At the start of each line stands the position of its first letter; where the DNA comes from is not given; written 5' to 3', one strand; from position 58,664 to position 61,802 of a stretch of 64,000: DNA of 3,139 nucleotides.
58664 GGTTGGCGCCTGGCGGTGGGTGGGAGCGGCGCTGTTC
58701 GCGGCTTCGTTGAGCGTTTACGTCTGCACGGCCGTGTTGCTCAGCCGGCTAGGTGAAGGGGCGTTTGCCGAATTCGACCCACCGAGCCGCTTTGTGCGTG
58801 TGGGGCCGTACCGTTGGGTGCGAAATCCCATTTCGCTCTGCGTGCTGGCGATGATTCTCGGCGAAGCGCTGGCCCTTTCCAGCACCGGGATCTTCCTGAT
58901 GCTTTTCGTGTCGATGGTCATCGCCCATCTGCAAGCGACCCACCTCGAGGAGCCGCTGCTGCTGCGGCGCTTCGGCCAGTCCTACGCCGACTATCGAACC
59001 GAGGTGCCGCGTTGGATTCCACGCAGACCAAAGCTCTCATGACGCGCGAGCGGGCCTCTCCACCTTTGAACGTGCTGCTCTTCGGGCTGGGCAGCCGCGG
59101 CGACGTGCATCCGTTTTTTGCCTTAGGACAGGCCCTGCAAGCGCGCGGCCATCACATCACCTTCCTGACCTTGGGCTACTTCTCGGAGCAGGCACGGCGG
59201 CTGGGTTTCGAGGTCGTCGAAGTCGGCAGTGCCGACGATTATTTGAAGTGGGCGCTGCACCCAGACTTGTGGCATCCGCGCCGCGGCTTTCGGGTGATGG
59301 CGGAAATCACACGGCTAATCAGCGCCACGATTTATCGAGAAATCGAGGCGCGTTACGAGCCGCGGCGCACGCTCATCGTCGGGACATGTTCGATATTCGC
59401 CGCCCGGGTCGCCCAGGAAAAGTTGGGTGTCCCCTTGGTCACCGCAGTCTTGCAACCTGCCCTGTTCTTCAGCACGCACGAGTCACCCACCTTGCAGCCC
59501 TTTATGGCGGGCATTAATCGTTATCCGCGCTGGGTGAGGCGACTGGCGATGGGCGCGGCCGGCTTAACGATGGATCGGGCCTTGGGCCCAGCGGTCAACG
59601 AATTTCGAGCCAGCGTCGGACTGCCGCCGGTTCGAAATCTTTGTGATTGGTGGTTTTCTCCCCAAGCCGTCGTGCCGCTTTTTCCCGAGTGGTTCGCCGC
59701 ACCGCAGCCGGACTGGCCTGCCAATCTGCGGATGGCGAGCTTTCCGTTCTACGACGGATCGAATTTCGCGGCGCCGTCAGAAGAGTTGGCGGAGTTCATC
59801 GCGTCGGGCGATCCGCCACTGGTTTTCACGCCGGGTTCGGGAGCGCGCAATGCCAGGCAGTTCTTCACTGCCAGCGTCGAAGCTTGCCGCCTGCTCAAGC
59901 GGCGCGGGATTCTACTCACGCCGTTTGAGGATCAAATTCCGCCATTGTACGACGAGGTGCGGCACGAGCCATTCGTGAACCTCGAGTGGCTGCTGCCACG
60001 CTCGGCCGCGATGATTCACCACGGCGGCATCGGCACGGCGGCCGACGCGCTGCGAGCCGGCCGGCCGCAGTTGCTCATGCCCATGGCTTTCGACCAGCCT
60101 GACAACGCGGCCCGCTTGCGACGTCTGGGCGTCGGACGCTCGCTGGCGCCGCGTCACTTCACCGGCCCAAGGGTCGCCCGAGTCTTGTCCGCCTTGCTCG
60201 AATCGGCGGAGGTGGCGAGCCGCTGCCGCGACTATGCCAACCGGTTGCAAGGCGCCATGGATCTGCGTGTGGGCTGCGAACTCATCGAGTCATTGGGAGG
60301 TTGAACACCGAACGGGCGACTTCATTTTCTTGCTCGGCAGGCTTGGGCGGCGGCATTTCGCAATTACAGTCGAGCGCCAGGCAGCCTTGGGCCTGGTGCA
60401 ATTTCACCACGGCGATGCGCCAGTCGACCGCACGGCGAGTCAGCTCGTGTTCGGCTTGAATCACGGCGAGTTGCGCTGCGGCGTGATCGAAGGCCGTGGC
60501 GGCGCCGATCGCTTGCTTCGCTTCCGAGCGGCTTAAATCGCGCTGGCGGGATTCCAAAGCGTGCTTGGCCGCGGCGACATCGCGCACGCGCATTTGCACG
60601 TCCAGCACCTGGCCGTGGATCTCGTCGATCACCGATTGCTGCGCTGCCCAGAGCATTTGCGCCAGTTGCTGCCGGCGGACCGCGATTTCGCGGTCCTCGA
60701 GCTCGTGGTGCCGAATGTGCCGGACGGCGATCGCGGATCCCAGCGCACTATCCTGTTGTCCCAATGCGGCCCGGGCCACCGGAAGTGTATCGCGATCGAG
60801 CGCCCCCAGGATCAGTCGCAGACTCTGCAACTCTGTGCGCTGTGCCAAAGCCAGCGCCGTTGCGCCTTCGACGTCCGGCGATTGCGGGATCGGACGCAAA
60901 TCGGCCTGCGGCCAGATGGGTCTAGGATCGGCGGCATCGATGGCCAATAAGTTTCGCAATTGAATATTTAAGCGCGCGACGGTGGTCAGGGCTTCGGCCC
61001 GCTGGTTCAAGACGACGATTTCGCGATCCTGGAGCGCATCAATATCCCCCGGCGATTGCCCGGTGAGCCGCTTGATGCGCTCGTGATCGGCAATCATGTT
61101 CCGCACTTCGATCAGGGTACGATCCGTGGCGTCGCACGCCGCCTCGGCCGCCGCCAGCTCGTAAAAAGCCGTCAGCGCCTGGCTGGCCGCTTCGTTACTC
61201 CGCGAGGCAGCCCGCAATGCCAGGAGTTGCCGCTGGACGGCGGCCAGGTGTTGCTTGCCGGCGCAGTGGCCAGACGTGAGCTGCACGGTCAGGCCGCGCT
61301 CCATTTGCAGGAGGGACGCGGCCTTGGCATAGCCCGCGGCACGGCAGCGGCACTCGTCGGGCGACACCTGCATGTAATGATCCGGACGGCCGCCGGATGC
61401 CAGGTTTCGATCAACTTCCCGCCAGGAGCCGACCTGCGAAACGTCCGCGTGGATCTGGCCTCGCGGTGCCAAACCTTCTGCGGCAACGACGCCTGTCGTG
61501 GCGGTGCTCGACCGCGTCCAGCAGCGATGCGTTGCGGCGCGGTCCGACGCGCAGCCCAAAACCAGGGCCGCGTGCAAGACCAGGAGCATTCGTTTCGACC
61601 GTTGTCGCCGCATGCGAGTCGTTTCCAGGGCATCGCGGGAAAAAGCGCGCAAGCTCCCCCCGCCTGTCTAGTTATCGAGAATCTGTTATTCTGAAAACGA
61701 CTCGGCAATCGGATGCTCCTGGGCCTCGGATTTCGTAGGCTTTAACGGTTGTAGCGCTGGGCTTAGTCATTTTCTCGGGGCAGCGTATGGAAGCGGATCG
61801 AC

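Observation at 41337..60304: Compact FAAL-ACP-type I PKS-KASIII-desaturase-GT lipid biosynthetic locus (hglE-like) with unknown product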

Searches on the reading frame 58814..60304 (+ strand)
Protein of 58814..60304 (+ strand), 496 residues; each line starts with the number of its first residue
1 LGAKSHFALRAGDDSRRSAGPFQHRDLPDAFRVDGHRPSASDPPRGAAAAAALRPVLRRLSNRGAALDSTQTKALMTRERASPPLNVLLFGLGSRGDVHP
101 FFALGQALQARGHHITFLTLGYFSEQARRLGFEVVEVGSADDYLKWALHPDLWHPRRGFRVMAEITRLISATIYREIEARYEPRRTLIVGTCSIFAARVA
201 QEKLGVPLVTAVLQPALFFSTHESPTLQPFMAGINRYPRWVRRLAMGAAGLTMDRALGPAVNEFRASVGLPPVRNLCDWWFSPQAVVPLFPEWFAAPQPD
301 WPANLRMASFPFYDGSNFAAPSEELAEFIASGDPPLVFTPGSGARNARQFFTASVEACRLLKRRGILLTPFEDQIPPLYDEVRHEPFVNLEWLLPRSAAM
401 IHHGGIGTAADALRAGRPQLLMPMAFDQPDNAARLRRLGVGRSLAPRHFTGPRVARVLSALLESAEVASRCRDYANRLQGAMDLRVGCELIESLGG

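Call 4: search_protein_families(library=pfam, proteins=[window:58814-60304:+], max_evalue=0.001)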
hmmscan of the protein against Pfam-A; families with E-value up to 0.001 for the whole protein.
window:58814-60304:+ (496 aa): 4 families
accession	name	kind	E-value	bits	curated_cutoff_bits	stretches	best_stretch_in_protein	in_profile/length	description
PF06722.18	EryCIII-like_C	-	3.5e-14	53.5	31.7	1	377-465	28-116/145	Erythromycin biosynthesis protein CIII-like, C-terminal domain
PF03033.26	Glyco_transf_28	-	3.4e-08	34.1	26.2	1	87-210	1-126/139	Glycosyltransferase family 28 N-terminal domain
PF00201.24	UDPGT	-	0.00029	20.2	19.5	1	395-463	339-407/499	UDP-glucoronosyl and UDP-glucosyl transferase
PF04101.22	Glyco_tran_28_C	-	0.00037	21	22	1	394-466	69-145/166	Glycosyltransferase family 28 C-terminal domain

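Call 7: search_protein_families(library=ncbifam, proteins=[window:58814-60304:+], max_evalue=0.001)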
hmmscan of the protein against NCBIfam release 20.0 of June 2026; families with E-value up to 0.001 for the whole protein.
window:58814-60304:+ (496 aa): 6 families
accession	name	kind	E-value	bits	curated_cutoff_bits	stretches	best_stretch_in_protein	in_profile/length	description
NF000354.1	glycotrans_Rgt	equivalog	1.5e-24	86.9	800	1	87-476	3-384/411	rifamycin-inactivating glycosyltransferase Rgt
TIGR01426.2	MGT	subfamily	6.2e-21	74.9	260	2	383-492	279-388/393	macrolide family glycosyltransferase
TIGR04516.1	glycosyl_450act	subfamily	1.9e-18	66.8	440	1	373-474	292-393/418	activator-dependent family glycosyltransferase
NF033129.1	macro_glyco_Mgt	subfamily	5e-12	45.5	700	1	380-492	277-389/393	macrolide-inactivating glycosyltransferase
NF000362.1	self_GT_OleI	exception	1.6e-07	30.9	700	1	387-492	312-417/424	OleI family self-immunity macrolide glycosyltransferase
TIGR00661.1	MJ1255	subfamily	0.00098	18.5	195.9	0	390-444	241-297/321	MJ1255/VC2487 family glycosyltransferase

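Call 44: find_homologous_proteins(query=window:59039-60304:+, max_evalue=1e-30)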
Query window:59039-60304:+ (421 aa): 2402 proteins with E <= 1e-30 among 8000 candidates; the best 120 are listed.
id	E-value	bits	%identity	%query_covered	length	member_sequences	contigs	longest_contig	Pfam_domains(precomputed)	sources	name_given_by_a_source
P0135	5.4e-283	956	100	100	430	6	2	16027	PF06722.19,PF03033.27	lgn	-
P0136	4.1e-131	456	74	66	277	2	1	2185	PF00201.25,PF04101.23,PF06722.19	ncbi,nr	ncbi:MAG TPA: nucleotide disphospho-sugar-binding domain-containing protein, partial [Pirellulales b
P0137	1.8e-123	431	50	98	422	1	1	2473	PF00201.25,PF06722.19,PF03033.27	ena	-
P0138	1.8e-123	431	50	97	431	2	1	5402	PF00201.25,PF04101.23,PF06722.19,PF03033.27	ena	-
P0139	3.8e-123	430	48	97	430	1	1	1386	PF00201.25,PF06722.19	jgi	jgi:UDP:flavonoid glycosyltransferase YjiC (YdhE family)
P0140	5.2e-123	429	49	98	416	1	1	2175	PF00201.25,PF04101.23,PF06722.19,PF03033.27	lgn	-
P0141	4.7e-122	426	50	97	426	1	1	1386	PF00201.25,PF06722.19,PF03033.27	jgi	jgi:rhamnosyltransferase subunit B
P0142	1.1e-121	425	51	97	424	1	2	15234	PF00201.25,PF06722.19,PF03033.27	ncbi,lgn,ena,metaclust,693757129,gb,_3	metaclust:\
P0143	1.4e-121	425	49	97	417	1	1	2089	PF00201.25,PF06722.19,PF03033.27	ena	-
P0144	5.4e-121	423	49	98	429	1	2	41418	PF00201.25,PF06722.19,PF03033.27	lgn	-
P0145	9.5e-121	422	48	97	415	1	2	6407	PF00201.25,PF06722.19,PF03033.27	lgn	-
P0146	1.2e-120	422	51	97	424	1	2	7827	PF00201.25,PF06722.19,PF03033.27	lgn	-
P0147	1.3e-120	421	51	97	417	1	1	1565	PF00201.25,PF06722.19,PF03033.27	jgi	jgi:UDP:flavonoid glycosyltransferase YjiC (YdhE family)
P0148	1.5e-120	421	49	99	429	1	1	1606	PF00201.25,PF04101.23,PF06722.19,PF03033.27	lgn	-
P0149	4.2e-120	420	50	97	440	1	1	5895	PF00201.25,PF06722.19,PF03033.27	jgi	jgi:UDP:flavonoid glycosyltransferase YjiC (YdhE family)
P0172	3.4e-116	407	49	98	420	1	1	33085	PF00201.25,PF06722.19,PF03033.27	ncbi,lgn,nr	ncbi:MAG: glycosyltransferase [Planctomycetota bacterium]|nr:glycosyltransferase [Planctomycetota ba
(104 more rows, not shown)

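Call 45: find_encoding_contigs(protein=P0144, flank=10000, max_places=1)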
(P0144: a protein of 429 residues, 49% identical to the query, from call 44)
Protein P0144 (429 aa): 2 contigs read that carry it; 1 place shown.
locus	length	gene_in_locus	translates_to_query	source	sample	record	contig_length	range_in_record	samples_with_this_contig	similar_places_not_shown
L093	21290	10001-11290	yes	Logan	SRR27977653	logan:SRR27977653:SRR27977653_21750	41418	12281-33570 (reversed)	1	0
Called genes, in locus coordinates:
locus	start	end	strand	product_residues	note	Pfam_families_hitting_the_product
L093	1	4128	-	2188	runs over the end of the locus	PF00109:ketoacyl-synt, PF02801:Ketoacyl-synt_C, PF16197:KAsynt_C_assoc, PF22621:CurL-like_PKS_C, PF00698:Acyl_transf_1, PF21089:PKS_DH_N, PF14765:PS-DH, PF21394:Beta-ketacyl_N, +8 more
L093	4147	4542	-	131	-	PF23297:ACP_SdgA_C (weak), PF00550:PP-binding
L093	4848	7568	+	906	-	PF00501:AMP-binding, PF23024:AMP-dom_DIP2-like, PF24919:Mug62, PF00487:FA_desaturase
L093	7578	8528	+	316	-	PF00487:FA_desaturase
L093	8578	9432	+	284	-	PF00106:adh_short, PF01370:Epimerase, PF08659:KR, PF13561:adh_short_C2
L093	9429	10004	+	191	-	PF04191:PEMT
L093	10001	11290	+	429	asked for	PF03033:Glyco_transf_28, PF00201:UDPGT, PF06722:EryCIII-like_C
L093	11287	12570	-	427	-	-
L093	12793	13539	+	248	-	PF00005:ABC_tran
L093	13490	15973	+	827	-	PF12704:MacB_PCD (weak), PF28576:Transporter_C (faint), PF02687:FtsX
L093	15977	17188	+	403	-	PF25975:CzcB_C (faint), PF25989:YknX_C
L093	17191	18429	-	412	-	PF13088:BNR_2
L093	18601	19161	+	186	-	PF04542:Sigma70_r2, PF08281:Sigma70_r4_2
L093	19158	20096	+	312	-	-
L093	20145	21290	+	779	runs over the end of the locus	PF07635:PSCyt1, PF07583:PSCyt2, PF07587:PSD1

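Call 46: find_encoding_contigs(protein=P0172, flank=10000, max_places=1)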
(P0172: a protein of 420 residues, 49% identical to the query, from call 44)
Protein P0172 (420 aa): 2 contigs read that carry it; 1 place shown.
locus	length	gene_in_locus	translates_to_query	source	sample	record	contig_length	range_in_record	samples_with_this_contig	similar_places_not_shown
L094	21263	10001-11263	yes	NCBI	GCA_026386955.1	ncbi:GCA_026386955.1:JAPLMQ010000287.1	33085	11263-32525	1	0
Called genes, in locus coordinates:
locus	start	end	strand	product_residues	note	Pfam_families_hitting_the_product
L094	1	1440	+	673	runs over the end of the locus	PF03958:Secretin_N (weak), PF00263:Secretin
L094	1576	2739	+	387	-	PF13429:TPR_15 (faint), PF23914:TPR_CcmH_CycH (faint), PF09976:TPR_21 (faint), PF12895:ANAPC3 (faint), PF25062:ARM_TT21_N (faint), PF00515:TPR_1 (faint), PF07719:TPR_2 (faint), PF13432:TPR_16, +12 more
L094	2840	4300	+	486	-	PF00989:PAS (faint), PF00512:HisKA, PF02518:HATPase_c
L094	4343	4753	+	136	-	PF00072:Response_reg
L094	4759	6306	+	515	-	PF13487:HD_5, PF01966:HD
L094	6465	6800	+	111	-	PF01740:STAS, PF13466:STAS_2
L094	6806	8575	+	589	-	PF05157:MshEN, PF13191:AAA_16 (faint), PF00437:T2SSE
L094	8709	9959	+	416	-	PF28597:T2SSF_N, PF00482:T2SSF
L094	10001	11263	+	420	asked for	PF03033:Glyco_transf_28 (faint), PF00201:UDPGT, PF06722:EryCIII-like_C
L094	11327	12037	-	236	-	PF06283:ThuA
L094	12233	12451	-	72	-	-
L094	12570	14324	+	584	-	-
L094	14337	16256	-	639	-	PF02518:HATPase_c, PF00204:DNA_gyraseB, PF01751:Toprim, PF00986:DNA_gyraseB_C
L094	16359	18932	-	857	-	PF00521:DNA_topoisoIV, PF03989:DNA_gyraseA_C (faint)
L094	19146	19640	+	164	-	PF02075:RuvC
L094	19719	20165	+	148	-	-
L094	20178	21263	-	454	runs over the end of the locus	PF13088:BNR_2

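Call 47: search_protein_families(library=pfam, proteins=[L093:11287-12570:-], max_evalue=10)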
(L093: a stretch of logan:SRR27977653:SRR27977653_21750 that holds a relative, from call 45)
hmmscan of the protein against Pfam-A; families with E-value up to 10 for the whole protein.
L093:11287-12570:- (427 aa): 1 family
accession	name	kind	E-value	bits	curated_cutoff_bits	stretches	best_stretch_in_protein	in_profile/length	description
PF16193.11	AAA_assoc_2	-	6.9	7.4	34.3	1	211-248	3-40/81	AAA C-terminal domain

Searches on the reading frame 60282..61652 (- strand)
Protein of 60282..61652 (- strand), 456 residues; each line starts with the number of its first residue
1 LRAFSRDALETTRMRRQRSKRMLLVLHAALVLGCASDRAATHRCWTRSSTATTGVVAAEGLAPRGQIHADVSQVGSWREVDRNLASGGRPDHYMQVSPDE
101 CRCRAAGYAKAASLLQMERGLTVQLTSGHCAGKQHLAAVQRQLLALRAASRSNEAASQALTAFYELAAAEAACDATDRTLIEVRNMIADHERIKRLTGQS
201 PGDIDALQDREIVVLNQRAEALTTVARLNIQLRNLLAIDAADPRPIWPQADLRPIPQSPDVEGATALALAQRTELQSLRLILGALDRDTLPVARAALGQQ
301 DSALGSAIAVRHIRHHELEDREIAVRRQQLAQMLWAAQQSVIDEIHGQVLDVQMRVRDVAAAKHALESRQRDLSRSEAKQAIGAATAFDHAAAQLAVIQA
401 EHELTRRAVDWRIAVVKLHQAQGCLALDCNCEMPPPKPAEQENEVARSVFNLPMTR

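Call 4: search_protein_families(library=pfam, proteins=[window:60282-61652:-], max_evalue=0.001)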
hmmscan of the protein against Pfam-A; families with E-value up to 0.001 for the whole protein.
window:60282-61652:- (456 aa): 0 families

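Call 7: search_protein_families(library=ncbifam, proteins=[window:60282-61652:-], max_evalue=0.001)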
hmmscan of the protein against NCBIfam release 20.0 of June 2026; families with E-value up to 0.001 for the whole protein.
window:60282-61652:- (456 aa): 0 families

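Call 47: search_protein_families(library=pfam, proteins=[window:60282-61613:-], max_evalue=10)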
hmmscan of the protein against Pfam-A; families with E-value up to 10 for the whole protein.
window:60282-61613:- (443 aa): 2 families
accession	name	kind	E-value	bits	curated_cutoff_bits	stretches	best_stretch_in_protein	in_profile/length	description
PF09789.14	CC149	-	0.045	13.5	30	1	118-225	86-185/316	Coiled-coil domain-containing protein 149-A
PF02321.23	OEP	-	3.6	7.8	22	1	323-408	100-185/187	Outer membrane efflux protein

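Call 58: find_homologous_proteins(query=window:60282-61613:-, max_evalue=0.00001)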
Query window:60282-61613:- (443 aa): 2 proteins with E <= 0.00001 among 8000 candidates.
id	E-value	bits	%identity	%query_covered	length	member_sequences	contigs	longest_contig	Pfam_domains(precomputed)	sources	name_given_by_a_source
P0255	3.6e-274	927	100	98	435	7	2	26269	-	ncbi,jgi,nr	ncbi:MAG TPA: hypothetical protein VHY91_03115 [Pirellulales bacterium]|jgi:hypothetical protein|nr:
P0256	1.1e-146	507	65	89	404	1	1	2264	-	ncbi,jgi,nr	ncbi:MAG TPA: TolC family protein [Pirellulales bacterium]|jgi:hypothetical protein|nr:TolC family p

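Call 66: predict_structure(protein=window:60282-61553:-)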
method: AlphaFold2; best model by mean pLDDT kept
length: 423 residues; sequences in the alignment: 1
mean_pLDDT: 47.5   pTM: 0.25
mean pLDDT of the five models: 47.5, 42.9, 42.6, 37.8, 35.4
residues with pLDDT >= 90: 0; 70-90: 30; 50-70: 142; < 50: 251
segments of 3 or more residues with pLDDT < 50: 1-124, 126-147, 166-168, 170-180, 185-232, 390-423
pLDDT, mean of each block of 10 residues (from residue 1): 27 29 24 26 38 35 38 38 33 34 43 40 46 47 50 55 52 46 48 43 33 28 39 54 63 66 62 59 63 70 70 70 69 68 58 59 62 58 52 31 37 37 34
secondary structure, 60 per line:
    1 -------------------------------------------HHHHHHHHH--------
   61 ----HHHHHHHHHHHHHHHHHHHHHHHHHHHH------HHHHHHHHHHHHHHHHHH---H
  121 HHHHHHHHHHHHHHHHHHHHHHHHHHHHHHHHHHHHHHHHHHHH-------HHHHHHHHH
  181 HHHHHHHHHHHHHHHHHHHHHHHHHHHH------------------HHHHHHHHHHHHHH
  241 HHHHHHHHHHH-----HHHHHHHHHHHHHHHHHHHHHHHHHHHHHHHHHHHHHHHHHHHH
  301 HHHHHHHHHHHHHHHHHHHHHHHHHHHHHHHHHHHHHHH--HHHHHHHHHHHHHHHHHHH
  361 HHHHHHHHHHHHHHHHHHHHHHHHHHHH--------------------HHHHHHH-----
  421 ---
elements in order: H44-52 H65-92 H99-116 H120-164 H172-208 H227-251 H257-339 H342-388 H409-415

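Call 74: search_protein_representatives(protein=window:60282-61613:-)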
Query: 443 residues. Proteins with E-value up to 0.001 (for the whole library): 559; up to 1e-10: 375; up to 1e-30: 84. The best 150 are listed.
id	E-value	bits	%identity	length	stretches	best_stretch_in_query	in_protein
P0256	3.5e-147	507.1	65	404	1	50-442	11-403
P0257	5.3e-66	239.8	39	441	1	23-419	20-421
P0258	1.5e-60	221.9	36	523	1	9-428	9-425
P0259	1.9e-60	221.5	39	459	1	8-418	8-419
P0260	1.0e-53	199.4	35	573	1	2-425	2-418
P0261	5.1e-52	193.8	35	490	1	5-419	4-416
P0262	2.5e-51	191.5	36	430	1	4-421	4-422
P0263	1.4e-48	182.5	35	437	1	1-422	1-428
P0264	1.7e-48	182.1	34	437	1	10-422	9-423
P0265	1.3e-47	179.2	35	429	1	16-418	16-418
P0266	1.3e-47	179.2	34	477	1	9-418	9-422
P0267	2.7e-47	178.2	33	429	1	10-418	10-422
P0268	2.8e-47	178.1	33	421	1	14-421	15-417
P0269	6.4e-47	177.0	35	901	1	4-434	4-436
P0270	3.4e-46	174.6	33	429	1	37-421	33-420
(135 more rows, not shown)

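Call 76: search_solved_structures(query=A2, max_evalue=1)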
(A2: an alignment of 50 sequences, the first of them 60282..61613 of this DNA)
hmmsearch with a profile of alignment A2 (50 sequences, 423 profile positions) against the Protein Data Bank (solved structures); distinct sequences matched with E-value up to 1: 15.
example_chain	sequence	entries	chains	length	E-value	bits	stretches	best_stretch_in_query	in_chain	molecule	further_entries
2wmz_A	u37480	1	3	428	2.5e-05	26.5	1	318-411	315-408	OUTER MEMBRANE PROTEIN TOLC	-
1ek9_A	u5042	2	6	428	3.3e-05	26.1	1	318-411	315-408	OUTER MEMBRANE PROTEIN TOLC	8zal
5v5s_A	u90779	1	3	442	3.5e-05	26.1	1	318-411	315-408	Outer membrane protein TolC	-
1tqq_A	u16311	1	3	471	3.9e-05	25.9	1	318-411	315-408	Outer membrane protein tolC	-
9qgy_A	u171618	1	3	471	3.9e-05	25.9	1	318-411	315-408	Outer membrane protein TolC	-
5nik_A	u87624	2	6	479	4e-05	25.9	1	318-411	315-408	Outer membrane protein TolC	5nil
9tg4_A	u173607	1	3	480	4e-05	25.9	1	318-411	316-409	Outer membrane protein TolC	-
5ng5_F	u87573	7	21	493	4.2e-05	25.8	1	318-411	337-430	Outer membrane protein TolC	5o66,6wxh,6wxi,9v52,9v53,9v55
8zar_G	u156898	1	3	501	4.3e-05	25.8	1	318-411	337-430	Outer membrane protein TolC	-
2xmn_A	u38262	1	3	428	4.3e-05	25.8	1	318-411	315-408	Outer membrane protein TolC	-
2vdd_A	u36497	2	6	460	6.4e-05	25.2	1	318-411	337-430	OUTER MEMBRANE PROTEIN TOLC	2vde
7ng8_A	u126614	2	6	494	6.7e-05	25.1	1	318-411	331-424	Outer membrane channel protein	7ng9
5bun_A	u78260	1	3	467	0.00017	23.8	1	318-411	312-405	Outer membrane protein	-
1nkn_A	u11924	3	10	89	0.024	16.7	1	157-220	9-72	S2N51-GCN4 | Myosin heavy chain, striated muscle/General control protein GCN4 chimera | Myosin heavy chain, striated muscle/General control protein GCN4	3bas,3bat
1k1g_A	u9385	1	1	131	0.33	12.9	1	157-198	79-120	SF1-Bo isoform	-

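Call 77: search_protein_families(library=pfam, alignment_id=A2, max_evalue=0.01)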
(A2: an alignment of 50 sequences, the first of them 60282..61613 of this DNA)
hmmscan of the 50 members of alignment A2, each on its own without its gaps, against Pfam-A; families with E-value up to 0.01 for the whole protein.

A. member 1, window:60282-61613:- (443 aa): 0 families

B. families by the number of members that match (of 50 scanned): 3 families
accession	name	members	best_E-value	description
PF02321.23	OEP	37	1.7e-10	Outer membrane efflux protein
PF14073.11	Cep57_CLD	1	0.0034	Centrosome localisation domain of Cep57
PF16733.10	NRho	1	0.0083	Rhomboid N-terminal domain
